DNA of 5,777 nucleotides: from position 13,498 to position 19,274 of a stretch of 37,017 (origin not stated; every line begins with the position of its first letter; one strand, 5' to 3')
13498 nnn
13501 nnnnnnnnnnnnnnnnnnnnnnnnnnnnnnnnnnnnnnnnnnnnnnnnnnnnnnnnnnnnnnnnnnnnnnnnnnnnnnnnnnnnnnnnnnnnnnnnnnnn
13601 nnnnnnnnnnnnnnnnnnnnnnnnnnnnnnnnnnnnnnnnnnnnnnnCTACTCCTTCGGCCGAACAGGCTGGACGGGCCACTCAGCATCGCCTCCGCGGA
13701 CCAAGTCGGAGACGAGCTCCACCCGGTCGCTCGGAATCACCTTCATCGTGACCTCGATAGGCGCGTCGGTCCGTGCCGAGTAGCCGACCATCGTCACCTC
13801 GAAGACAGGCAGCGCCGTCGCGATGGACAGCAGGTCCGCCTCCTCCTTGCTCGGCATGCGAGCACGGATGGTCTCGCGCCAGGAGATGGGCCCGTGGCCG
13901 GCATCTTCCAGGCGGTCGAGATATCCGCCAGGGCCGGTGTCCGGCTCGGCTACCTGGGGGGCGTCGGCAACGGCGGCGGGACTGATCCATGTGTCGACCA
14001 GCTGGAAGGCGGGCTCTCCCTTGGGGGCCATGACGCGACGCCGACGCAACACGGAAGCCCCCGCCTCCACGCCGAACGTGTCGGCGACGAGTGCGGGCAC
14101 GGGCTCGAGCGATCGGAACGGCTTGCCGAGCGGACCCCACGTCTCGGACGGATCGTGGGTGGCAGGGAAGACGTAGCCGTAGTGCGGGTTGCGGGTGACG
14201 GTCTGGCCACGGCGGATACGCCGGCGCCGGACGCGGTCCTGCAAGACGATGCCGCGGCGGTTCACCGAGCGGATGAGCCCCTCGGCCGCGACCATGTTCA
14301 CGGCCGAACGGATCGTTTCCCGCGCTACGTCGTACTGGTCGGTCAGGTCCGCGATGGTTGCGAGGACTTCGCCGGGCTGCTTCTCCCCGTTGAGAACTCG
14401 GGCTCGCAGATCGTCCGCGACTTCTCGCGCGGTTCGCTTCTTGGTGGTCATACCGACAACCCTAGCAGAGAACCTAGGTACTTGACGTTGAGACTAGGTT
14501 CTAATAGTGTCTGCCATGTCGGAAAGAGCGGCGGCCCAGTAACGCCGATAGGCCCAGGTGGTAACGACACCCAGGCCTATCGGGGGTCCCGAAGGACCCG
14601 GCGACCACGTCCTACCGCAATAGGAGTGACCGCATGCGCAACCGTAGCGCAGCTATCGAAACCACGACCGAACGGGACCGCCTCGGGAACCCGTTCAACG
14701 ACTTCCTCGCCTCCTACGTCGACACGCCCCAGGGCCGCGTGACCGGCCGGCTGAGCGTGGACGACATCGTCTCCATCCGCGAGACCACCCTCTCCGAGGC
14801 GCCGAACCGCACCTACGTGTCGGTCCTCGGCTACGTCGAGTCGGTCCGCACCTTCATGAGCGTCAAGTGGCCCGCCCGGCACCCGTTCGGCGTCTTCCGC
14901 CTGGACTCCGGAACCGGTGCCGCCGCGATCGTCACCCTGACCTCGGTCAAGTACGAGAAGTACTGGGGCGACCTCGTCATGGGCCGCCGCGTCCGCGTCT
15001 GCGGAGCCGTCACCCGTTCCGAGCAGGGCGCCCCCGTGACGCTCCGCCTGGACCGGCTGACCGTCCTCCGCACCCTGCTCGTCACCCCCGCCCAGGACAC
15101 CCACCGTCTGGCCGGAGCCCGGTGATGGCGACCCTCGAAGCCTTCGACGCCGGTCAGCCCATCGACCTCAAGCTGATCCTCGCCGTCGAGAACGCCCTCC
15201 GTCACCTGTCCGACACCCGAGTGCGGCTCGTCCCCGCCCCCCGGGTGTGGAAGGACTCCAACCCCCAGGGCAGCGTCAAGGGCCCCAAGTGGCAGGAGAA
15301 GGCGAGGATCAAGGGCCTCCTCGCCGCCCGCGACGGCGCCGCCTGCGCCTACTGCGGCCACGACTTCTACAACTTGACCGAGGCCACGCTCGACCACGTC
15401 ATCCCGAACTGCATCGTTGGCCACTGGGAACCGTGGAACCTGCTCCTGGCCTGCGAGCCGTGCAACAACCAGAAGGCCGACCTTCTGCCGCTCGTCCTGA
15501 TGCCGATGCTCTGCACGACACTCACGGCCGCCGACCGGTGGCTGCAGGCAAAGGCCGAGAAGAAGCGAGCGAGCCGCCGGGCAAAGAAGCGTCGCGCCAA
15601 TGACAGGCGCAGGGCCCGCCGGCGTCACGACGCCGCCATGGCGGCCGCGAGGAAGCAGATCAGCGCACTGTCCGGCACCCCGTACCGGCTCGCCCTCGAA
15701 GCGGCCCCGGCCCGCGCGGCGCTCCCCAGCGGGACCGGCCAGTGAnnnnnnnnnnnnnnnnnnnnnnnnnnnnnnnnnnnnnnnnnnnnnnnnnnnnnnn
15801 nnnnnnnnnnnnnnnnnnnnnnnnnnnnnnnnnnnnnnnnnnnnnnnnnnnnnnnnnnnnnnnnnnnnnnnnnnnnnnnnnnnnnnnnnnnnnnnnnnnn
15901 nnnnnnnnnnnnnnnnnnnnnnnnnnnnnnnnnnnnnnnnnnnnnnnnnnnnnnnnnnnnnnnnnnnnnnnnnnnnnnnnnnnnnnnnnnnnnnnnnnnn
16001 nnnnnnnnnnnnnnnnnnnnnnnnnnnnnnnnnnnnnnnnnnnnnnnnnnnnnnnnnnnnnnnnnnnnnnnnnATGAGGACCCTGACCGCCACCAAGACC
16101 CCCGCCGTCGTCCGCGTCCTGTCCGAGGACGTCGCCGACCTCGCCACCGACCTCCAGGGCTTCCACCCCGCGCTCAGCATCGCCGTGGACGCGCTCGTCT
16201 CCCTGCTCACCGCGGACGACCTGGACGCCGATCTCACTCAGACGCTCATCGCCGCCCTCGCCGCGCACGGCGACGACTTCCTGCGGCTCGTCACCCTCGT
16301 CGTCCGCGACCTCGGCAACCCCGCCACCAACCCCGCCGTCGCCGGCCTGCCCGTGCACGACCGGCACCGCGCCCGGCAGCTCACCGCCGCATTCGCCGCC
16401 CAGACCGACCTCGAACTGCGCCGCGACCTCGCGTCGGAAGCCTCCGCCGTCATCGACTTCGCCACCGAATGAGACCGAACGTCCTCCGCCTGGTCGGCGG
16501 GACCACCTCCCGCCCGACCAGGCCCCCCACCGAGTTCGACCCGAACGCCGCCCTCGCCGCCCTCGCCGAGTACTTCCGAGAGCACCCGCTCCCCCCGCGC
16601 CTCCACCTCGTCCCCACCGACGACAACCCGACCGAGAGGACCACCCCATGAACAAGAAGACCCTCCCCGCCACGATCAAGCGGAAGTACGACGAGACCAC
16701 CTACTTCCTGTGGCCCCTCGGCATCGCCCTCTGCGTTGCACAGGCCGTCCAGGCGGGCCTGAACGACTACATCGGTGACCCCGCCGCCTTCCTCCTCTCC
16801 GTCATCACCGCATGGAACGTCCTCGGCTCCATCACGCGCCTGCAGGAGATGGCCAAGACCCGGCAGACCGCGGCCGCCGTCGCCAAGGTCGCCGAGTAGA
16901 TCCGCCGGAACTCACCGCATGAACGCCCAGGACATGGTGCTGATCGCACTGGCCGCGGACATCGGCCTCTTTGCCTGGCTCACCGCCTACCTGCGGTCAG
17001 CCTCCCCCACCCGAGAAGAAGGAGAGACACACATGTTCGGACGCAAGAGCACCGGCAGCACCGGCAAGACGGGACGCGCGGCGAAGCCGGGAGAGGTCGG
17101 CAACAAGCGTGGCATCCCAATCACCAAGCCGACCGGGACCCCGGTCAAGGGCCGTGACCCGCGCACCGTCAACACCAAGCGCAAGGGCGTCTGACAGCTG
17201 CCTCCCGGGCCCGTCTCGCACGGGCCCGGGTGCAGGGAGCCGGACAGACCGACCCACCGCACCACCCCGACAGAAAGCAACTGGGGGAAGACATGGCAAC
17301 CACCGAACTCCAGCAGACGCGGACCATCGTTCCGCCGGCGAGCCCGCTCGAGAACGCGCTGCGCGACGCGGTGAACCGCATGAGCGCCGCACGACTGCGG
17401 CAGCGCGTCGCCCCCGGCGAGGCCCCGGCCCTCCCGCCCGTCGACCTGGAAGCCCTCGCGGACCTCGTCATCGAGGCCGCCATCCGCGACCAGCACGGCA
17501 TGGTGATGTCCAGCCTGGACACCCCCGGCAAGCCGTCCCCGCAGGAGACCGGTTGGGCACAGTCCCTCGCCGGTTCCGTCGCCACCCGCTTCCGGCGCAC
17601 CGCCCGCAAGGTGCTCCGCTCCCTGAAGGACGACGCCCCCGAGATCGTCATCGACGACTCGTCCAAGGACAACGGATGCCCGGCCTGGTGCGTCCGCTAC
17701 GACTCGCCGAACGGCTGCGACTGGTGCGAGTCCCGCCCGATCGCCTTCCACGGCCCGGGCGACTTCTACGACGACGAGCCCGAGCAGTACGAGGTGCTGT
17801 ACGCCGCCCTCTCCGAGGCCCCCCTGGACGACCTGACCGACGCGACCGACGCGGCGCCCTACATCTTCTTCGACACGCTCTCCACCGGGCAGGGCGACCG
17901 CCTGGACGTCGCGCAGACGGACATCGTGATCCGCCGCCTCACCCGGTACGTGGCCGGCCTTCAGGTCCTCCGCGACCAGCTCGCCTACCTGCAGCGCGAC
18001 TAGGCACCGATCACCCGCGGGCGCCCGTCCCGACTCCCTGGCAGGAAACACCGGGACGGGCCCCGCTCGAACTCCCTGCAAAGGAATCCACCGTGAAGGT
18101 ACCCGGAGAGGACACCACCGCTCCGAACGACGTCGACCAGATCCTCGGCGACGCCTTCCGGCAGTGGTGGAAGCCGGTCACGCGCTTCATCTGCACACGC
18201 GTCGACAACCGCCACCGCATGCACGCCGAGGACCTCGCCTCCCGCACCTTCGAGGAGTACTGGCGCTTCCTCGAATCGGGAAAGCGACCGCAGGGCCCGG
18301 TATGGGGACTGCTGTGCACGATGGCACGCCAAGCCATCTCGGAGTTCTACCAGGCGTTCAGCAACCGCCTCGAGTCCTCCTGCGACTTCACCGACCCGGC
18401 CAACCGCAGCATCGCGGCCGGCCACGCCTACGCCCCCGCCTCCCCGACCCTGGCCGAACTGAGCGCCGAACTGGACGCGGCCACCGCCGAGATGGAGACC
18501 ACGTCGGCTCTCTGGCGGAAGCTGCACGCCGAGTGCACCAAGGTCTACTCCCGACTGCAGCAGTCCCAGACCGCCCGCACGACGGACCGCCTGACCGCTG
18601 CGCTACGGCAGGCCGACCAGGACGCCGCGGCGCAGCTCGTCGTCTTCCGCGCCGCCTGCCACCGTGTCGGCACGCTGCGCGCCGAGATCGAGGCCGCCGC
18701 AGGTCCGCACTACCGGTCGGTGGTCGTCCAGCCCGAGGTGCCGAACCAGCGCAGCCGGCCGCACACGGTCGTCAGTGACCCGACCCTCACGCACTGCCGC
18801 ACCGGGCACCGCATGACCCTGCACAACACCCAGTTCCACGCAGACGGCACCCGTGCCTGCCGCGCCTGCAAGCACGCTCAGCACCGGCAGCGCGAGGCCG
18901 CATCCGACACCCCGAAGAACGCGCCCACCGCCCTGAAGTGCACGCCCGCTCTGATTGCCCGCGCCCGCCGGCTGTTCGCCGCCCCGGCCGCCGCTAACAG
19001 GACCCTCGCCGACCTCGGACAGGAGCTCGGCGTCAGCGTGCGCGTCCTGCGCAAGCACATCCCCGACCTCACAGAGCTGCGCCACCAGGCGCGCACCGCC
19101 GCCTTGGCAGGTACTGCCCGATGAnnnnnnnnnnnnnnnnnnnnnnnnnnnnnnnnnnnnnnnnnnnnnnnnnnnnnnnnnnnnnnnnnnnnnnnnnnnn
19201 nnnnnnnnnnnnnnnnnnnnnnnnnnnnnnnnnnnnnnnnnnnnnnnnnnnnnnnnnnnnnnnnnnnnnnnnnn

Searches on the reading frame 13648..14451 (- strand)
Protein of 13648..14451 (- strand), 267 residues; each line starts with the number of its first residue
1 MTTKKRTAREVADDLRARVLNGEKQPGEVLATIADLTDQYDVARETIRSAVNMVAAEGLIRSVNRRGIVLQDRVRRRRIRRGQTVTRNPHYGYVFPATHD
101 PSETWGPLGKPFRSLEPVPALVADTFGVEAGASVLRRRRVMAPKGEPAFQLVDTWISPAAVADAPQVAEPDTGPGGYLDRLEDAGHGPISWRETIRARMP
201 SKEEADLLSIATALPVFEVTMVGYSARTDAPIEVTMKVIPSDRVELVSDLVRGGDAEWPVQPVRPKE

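Call 9: search_protein_families(library=phrogs, proteins=[window:13648-14451:-], max_evalue=0.001)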
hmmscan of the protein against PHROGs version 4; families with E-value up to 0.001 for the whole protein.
window:13648-14451:- (267 aa): 3 families
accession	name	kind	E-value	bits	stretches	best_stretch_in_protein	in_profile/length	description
phrog_10724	-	unknown function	8.2e-70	236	1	1-251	2-252/253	-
phrog_9285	-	unknown function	3.3e-11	43.7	1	4-77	25-98/466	-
phrog_38247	-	unknown function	0.00011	22.9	1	9-69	15-74/228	-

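Call 19: search_protein_families(library=pfam, proteins=[window:13648-14451:-], max_evalue=0.01)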
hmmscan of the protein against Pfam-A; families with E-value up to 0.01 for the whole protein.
window:13648-14451:- (267 aa): 3 families
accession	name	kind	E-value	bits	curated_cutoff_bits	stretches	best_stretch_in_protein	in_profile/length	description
PF07702.18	UTRA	-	9.4e-16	58.3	23.8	1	115-244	15-140/141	UTRA domain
PF00392.27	GntR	-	3.6e-12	46.2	27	1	8-69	2-63/64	Bacterial regulatory proteins, gntR family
PF14502.12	HTH_41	-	0.0015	18.4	25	1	27-67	3-42/48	Helix-turn-helix domain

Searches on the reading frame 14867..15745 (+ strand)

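Call 19: search_protein_families(library=pfam, proteins=[window:14867-15745:+], max_evalue=0.01)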
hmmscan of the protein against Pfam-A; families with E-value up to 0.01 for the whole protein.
window:14867-15745:+ (292 aa): 3 families
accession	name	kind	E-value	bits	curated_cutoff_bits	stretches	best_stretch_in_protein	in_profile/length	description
PF14279.12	HNH_5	-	4.1e-09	36.7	27.5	1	160-205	1-45/56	HNH endonuclease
PF01844.29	HNH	-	2e-06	28.3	21.4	1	160-204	1-45/47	HNH endonuclease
PF13395.12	HNH_4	-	0.001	19.4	22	1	160-208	1-53/54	HNH endonuclease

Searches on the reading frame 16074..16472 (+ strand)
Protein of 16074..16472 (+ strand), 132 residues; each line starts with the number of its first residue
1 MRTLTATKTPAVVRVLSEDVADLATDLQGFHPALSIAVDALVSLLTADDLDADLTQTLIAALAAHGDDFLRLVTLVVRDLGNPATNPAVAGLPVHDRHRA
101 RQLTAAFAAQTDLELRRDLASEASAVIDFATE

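Call 19: search_protein_families(library=pfam, proteins=[window:16074-16472:+], max_evalue=0.01)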
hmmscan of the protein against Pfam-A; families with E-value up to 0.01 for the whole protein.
window:16074-16472:+ (132 aa): 1 family
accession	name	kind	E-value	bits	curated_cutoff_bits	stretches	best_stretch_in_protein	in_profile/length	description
PF19968.4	VMAP-M7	-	0.0017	19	27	1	18-87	95-160/160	vWA-MoxR associated protein middle region (VMAP-M) 7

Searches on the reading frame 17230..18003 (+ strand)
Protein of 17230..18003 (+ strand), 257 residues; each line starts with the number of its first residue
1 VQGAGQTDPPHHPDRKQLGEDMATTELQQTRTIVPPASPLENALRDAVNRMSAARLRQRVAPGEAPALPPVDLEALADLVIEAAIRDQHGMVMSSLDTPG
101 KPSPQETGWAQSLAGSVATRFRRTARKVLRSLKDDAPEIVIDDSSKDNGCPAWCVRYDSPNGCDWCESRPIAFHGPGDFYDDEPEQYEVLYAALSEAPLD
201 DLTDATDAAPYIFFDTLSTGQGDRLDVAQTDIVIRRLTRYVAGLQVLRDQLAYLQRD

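Call 9: search_protein_families(library=phrogs, proteins=[window:17230-18003:+], max_evalue=0.001)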
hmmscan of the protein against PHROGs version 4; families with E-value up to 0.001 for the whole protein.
window:17230-18003:+ (257 aa): 0 families

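Call 19: search_protein_families(library=pfam, proteins=[window:17230-18003:+], max_evalue=0.01)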
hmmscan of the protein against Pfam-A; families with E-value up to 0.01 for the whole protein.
window:17230-18003:+ (257 aa): 1 family
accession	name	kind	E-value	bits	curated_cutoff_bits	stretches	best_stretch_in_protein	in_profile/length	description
PF21848.1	DUF6907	-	9.6e-08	33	26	1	150-252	15-115/116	Domain of unknown function (DUF6907)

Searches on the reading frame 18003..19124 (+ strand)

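Call 65: search_protein_families(library=pfam, proteins=[window:18003-19124:+], max_evalue=0.01)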
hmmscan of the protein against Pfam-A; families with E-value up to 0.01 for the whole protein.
window:18003-19124:+ (373 aa): 1 family
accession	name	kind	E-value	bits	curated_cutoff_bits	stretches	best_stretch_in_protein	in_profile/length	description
PF08279.18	HTH_11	-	0.0018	18.6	25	1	334-359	17-42/55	HTH domain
